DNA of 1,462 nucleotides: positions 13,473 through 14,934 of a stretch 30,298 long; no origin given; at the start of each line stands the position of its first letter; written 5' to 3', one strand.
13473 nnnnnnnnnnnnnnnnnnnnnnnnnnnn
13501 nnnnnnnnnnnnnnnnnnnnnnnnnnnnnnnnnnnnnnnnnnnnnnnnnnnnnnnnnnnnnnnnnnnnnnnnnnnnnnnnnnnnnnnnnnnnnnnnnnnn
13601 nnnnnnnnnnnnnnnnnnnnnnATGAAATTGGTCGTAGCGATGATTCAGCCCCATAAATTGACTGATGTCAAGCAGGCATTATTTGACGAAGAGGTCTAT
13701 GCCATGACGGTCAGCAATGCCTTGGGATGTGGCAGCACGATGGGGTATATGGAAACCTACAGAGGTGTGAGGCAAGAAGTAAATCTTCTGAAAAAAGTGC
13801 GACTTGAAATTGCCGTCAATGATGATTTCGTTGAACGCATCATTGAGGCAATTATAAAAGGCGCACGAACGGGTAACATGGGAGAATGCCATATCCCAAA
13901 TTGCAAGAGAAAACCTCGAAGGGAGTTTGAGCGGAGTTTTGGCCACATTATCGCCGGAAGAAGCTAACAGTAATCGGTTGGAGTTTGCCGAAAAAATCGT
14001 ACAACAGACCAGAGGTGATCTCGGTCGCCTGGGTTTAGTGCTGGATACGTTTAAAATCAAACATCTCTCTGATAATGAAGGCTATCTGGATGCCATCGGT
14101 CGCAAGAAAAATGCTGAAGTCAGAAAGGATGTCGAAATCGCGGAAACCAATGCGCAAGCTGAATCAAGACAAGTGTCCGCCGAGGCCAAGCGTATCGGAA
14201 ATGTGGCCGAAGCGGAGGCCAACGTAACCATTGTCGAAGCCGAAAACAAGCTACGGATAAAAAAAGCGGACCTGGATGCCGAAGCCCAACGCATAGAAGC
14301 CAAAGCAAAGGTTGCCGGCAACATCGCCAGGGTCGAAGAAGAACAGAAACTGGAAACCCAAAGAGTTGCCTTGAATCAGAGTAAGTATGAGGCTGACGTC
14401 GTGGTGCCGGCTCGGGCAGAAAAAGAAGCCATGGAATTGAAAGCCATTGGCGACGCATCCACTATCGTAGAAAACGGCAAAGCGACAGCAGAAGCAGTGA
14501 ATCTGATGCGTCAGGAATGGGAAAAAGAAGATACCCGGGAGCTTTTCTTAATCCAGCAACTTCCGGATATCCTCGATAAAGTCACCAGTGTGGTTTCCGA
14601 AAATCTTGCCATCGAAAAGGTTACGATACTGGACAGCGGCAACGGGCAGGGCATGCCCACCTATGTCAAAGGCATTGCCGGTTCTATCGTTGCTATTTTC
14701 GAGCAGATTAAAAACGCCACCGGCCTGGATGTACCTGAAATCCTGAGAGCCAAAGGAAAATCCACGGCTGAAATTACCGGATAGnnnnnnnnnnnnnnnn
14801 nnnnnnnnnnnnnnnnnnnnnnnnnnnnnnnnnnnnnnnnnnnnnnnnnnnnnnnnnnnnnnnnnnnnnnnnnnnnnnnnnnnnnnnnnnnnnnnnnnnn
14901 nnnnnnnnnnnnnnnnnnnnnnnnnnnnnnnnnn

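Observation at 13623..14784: Out-of-frame junction of a truncated P-II gene with an N-terminally truncated flotillin gene: a deletion scar or unusual fusion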

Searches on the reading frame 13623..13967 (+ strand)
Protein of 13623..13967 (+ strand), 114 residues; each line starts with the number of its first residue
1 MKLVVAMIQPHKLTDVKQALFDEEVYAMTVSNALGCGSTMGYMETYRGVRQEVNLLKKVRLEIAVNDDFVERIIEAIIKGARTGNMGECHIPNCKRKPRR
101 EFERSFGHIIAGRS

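Call 6: search_protein_families(library=pfam, proteins=[window:13623-13967:+], max_evalue=0.01)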
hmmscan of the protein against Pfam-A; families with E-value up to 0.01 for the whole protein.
window:13623-13967:+ (114 aa): 1 family
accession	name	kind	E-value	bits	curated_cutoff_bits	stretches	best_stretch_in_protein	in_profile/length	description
PF00543.27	P-II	-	5.2e-18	65.7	25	1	1-89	1-87/102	Nitrogen regulatory protein P-II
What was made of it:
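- Checked: The ORF 13623-13967 (114 aa) matches Pfam P-II only over profile positions 1-87 of 102 (E=5e-18, call 6).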

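Call 7: find_encoding_contigs(protein=window:13623-13967:+, flank=10000, max_places=10)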
Protein window:13623-13967:+ (114 aa): no gene with exactly this product is on record in the collection.

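Call 44: search_protein_families(library=ncbifam, proteins=[window:13623-13967:+], max_evalue=0.00001)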
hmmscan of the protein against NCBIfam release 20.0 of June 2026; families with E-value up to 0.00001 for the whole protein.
window:13623-13967:+ (114 aa): 2 families
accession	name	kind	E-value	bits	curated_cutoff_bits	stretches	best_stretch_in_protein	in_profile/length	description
NF007946.0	PRK10665.1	equivalog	2e-20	73.7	181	1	1-91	1-91/112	P-II family nitrogen regulator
NF008111.0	PRK10858.1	equivalog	4.6e-20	72.1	202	1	1-91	1-91/112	nitrogen regulatory protein P-II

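Call 51: search_solved_structures(query=window:13623-13967:+, max_evalue=0.00001, show_alignments=2)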
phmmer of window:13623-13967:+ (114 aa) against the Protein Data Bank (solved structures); distinct sequences matched with E-value up to 0.00001: 38.
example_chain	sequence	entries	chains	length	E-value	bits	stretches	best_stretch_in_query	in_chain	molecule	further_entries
1ufl_A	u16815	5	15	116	3.4e-20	75.6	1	1-90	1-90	Nitrogen regulatory protein P-II | NITROGEN REGULATORY PROTEIN PII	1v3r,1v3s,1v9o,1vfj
8tge_J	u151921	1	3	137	1e-19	74.1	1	1-83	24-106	Nitrogen regulatory protein GlnK1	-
23eo_A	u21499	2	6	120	1.5e-19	73.5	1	1-90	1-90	Signaling protein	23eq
3lf0_A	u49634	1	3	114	2e-19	73.2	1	1-89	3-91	Nitrogen regulatory protein P-II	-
3bzq_A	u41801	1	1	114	2e-19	73.2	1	1-89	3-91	Nitrogen regulatory protein P-II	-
3mhy_A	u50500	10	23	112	8.9e-19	71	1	1-90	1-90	PII-like protein Pz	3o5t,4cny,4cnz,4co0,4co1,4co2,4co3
1hwu_A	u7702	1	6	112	7.5e-18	68.1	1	1-90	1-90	PII PROTEIN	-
3t9z_A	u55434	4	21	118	7.7e-18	68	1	1-91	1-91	Nitrogen regulatory protein P-II (GlnB-3)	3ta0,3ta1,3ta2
3o8w_A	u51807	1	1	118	7.9e-18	68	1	1-91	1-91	Nitrogen regulatory protein P-II (GlnB-1)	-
2eg1_A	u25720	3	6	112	9.7e-18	67.7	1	1-90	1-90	Nitrogen regulatory protein P-II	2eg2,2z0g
2gw8_A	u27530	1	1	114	3.6e-17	65.9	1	1-90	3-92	PII signal transduction protein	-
6yc7_A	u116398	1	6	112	4.3e-17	65.6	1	1-90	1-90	PII protein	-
1gnk_A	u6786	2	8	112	4.7e-17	65.5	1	1-91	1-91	PROTEIN (GLNK) | Nitrogen regulatory protein P-II 2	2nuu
6yc6_A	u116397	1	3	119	5.4e-17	65.3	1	1-90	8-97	PII protein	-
1pil_A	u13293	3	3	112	7.2e-17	64.9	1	1-89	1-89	SIGNAL TRANSDUCING PROTEIN P2 | PII | Nitrogen regulatory protein P-II 1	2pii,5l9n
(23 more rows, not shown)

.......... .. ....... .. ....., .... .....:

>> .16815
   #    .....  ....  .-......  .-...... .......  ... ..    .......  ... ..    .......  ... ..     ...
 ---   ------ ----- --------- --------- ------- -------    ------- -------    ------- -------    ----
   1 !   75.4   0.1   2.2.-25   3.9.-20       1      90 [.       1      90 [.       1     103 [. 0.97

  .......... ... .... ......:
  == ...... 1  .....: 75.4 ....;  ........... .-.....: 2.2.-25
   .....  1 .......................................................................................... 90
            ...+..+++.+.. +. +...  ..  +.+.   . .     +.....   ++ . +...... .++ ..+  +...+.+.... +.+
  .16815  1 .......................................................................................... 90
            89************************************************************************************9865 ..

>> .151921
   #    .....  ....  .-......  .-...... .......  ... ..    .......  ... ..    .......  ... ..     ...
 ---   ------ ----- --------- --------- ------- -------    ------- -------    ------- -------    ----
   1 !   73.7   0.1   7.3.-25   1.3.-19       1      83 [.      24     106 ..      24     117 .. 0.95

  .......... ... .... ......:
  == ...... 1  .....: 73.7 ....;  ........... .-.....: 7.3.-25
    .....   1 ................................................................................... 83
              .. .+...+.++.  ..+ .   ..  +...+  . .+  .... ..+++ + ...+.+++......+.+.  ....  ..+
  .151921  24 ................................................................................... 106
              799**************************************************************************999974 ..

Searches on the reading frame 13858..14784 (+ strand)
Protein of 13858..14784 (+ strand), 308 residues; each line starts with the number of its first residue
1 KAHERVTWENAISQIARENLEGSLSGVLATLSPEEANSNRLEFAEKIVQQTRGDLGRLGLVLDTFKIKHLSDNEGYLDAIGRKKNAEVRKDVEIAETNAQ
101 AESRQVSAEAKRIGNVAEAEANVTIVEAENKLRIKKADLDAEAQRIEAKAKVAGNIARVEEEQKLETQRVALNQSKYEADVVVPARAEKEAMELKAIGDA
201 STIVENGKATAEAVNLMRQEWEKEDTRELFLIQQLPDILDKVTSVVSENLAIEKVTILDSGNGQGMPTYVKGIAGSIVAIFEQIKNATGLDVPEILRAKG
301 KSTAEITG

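Call 6: search_protein_families(library=pfam, proteins=[window:13858-14784:+], max_evalue=0.01)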
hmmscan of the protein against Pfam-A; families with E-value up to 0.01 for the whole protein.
window:13858-14784:+ (308 aa): 2 families
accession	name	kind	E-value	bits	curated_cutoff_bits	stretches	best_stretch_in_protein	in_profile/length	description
PF01145.31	Band_7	-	6.7e-11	43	23.6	1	3-101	78-176/176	SPFH domain / Band 7 family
PF15975.10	Flot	-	0.0002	21.9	27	0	98-148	3-53/124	Flotillin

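Call 8: find_encoding_contigs(protein=window:13927-14784:+, flank=10000, max_places=10)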
Protein window:13927-14784:+ (285 aa): no gene with exactly this product is on record in the collection.

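Call 16: find_related_loci(query=window:13858-14781:+, collection=genome_contigs, flank=6000)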
Query window:13858-14781:+ (308 aa) in genome_contigs; peptide patterns used: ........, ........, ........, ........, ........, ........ (x = any residue, [..] = any of these).
156 stretches matched a pattern; 14 encode a relative of the query (tblastn E <= 1e-3); 14 distinct loci.
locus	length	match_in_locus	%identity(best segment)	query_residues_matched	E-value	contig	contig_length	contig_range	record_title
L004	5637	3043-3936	87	10-307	5e-174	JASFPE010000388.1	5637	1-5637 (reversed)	MAG: Desulfobacterales bacterium isolate D0819M20remetaG_Bin_304 D0819M20remetaG_FD_scaffold_2415_c1, whole genome shotg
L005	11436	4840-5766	81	2-308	2e-162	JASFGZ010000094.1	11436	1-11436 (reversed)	MAG: Desulfobacterales bacterium isolate D0606U20metaG_Bin_82 D0606U20metaG_FD_scaffold_359_c1, whole genome shotgun seq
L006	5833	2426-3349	79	2-307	7e-161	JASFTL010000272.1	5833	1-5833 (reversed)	MAG: Desulfobacterales bacterium isolate D1103U20metaG_Bin_528 D1103U20metaG_FD_scaffold_5449_c1, whole genome shotgun s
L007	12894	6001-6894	80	10-307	3e-151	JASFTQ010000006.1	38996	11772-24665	MAG: Desulfobacterales bacterium isolate D1103U20metaG_sub_Bin_132 D1103U20metaG_FD_scaffold_138_c1, whole genome shotgu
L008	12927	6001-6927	73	2-308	4e-149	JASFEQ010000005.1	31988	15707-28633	MAG: Desulfobacteraceae bacterium isolate D0606M12metaG_Bin_56 D0606M12metaG_FD_scaffold_207_c1, whole genome shotgun se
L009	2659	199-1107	73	2-302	6e-151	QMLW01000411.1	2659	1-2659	MAG: Deltaproteobacteria bacterium isolate B25_G16 B25_Guay16_scaffold_53874, whole genome shotgun sequence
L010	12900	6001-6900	72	2-299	9e-143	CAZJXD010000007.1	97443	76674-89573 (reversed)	MAG TPA_asm: uncultured Desulfobacteraceae bacterium isolate SRP323688_co1_280 genome assembly, contig: NODE_442_length_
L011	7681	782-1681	71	2-299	5e-142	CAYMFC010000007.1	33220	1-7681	MAG TPA_asm: uncultured Desulfobacteraceae bacterium isolate binchicken_co196_441 genome assembly, contig: NODE_1490_len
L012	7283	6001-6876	77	10-301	2e-141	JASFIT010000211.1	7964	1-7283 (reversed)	MAG: Desulfobacteraceae bacterium isolate D0608S20remetaG_Bin_205 D0608S20remetaG_FD_scaffold_2769_c1, whole genome shot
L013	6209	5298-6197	74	2-299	8e-140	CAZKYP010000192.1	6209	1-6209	MAG TPA_asm: uncultured Pirellulales bacterium isolate binchicken_co129_610 genome assembly, contig: NODE_43571_length_6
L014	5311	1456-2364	71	2-302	1e-137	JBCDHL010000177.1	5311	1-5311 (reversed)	MAG: Chlamydiota bacterium isolate P01_H01_bin.155 k141_3044219_length_5311_cov_6.9733, whole genome shotgun sequence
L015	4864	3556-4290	75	59-303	9e-120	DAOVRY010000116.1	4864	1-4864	MAG TPA_asm: Pseudomonadota bacterium isolate CSMAG_1613 CSMAG_1613_k141_451994_length_4864_cov_58.4326, whole genome sh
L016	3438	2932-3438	75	10-178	3e-76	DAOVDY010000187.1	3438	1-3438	MAG TPA_asm: Desulfobacteraceae bacterium isolate CSMAG_1069 CSMAG_1069_k141_1034671_length_3438_cov_8.2475, whole genom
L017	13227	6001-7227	36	9-303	9e-31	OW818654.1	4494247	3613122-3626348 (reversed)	metagenome genome assembly, chromosome: 1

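Call 30: find_related_loci(query=window:13885-14781:+, collection=metagenome_contigs, flank=5000)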
Query window:13885-14781:+ (299 aa) in metagenome_contigs; peptide patterns used: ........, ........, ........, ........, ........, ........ (x = any residue, [..] = any of these).
382 stretches matched a pattern; 40 encode a relative of the query (tblastn E <= 1e-3); 39 distinct loci.
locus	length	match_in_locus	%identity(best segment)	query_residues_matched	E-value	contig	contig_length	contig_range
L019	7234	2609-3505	88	1-299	4e-173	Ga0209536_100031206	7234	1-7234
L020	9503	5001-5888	78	3-298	8e-151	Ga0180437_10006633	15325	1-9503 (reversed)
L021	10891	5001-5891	77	3-299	1e-150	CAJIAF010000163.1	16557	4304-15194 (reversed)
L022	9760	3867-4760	76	1-298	2e-150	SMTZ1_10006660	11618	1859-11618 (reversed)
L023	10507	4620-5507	78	3-298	1e-150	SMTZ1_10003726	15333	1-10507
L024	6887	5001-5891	76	3-299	9e-150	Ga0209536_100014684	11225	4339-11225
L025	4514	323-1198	76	3-294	4e-150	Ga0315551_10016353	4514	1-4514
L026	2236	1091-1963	76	3-293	7e-157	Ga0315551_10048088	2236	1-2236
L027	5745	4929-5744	83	1-259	1e-146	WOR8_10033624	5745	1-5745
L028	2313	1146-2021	74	3-294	4e-153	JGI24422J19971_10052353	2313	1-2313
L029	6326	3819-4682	74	3-290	1e-143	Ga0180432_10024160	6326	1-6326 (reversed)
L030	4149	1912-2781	74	3-292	6e-146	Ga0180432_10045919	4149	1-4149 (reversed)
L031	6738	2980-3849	73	1-290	2e-142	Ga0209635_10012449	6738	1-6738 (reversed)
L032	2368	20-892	73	3-293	8e-151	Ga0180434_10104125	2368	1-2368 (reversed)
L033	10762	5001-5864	73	3-290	4e-142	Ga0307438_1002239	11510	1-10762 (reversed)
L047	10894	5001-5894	87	1-298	8e-173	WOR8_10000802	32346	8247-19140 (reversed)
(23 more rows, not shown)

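Call 44: search_protein_families(library=ncbifam, proteins=[L047:4635-5897:+, window:13885-14784:+], max_evalue=0.00001)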
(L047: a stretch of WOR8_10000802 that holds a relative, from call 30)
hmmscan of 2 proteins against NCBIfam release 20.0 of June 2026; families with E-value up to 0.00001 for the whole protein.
L047:4635-5897:+ (421 aa): 1 family
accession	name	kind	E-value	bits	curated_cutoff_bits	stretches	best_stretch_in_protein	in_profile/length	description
NF058507.1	FlotScfldFlot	equivalog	4.2e-53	181.1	700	2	8-286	7-286/477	flotillin lipid rafts scaffold protein FloT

window:13885-14784:+ (299 aa): 1 family
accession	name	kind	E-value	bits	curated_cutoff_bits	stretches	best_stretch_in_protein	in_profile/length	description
NF058507.1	FlotScfldFlot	equivalog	1.2e-32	113.7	700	2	5-163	127-285/477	flotillin lipid rafts scaffold protein FloT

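Call 52: search_solved_structures(query=L047:4635-5897:+, max_evalue=0.001, show_alignments=1)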
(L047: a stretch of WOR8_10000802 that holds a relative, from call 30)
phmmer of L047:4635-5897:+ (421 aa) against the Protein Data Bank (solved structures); distinct sequences matched with E-value up to 0.001: 5.
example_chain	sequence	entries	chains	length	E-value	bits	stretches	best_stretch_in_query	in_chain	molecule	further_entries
9l3g_A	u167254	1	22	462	2e-37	132.9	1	27-417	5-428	Flotillin-1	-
9bq2_B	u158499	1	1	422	7.5e-37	131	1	27-408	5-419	Flotillin-1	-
9bq2_A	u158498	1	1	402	5.8e-28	101.8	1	27-298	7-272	Flotillin-2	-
9l3g_a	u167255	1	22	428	2.1e-26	96.6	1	55-298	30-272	Flotillin-2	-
1win_A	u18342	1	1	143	7.2e-15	58.7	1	90-197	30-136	Flotillin 2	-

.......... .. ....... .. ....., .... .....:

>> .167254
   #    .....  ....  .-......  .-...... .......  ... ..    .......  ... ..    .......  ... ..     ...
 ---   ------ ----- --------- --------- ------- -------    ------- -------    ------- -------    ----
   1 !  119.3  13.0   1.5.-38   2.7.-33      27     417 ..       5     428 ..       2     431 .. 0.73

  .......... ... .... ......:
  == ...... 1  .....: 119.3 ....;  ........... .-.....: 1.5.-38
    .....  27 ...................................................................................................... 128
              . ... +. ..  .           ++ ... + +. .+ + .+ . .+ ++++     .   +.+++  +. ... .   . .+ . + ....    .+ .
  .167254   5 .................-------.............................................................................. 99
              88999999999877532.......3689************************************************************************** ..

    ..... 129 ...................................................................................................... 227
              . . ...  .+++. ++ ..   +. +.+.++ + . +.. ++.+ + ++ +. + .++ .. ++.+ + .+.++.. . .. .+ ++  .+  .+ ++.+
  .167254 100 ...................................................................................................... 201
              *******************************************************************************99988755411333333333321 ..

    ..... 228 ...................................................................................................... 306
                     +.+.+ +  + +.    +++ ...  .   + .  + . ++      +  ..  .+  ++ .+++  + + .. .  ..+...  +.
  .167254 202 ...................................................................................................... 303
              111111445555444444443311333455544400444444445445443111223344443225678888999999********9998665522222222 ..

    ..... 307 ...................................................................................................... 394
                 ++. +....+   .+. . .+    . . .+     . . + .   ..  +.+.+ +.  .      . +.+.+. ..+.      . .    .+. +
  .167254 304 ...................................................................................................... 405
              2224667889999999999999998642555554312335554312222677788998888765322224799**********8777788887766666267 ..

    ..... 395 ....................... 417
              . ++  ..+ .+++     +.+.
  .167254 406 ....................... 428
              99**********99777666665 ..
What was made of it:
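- The breakpoints cut both proteins in the middle of folded domains (calls 51, 52).
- On Flotillin / SPFH (PF01145 + PF15975): The intact orthologue aligns with flotillin-1 over its full length (call 52).
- Closest known: Flotillins. Same: The intact orthologue (L047, 421 aa) aligns end to end with flotillin-1 (PDB 9l3g_A, 9bq2_B; E=2e-37, residues 27-417; call 52).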
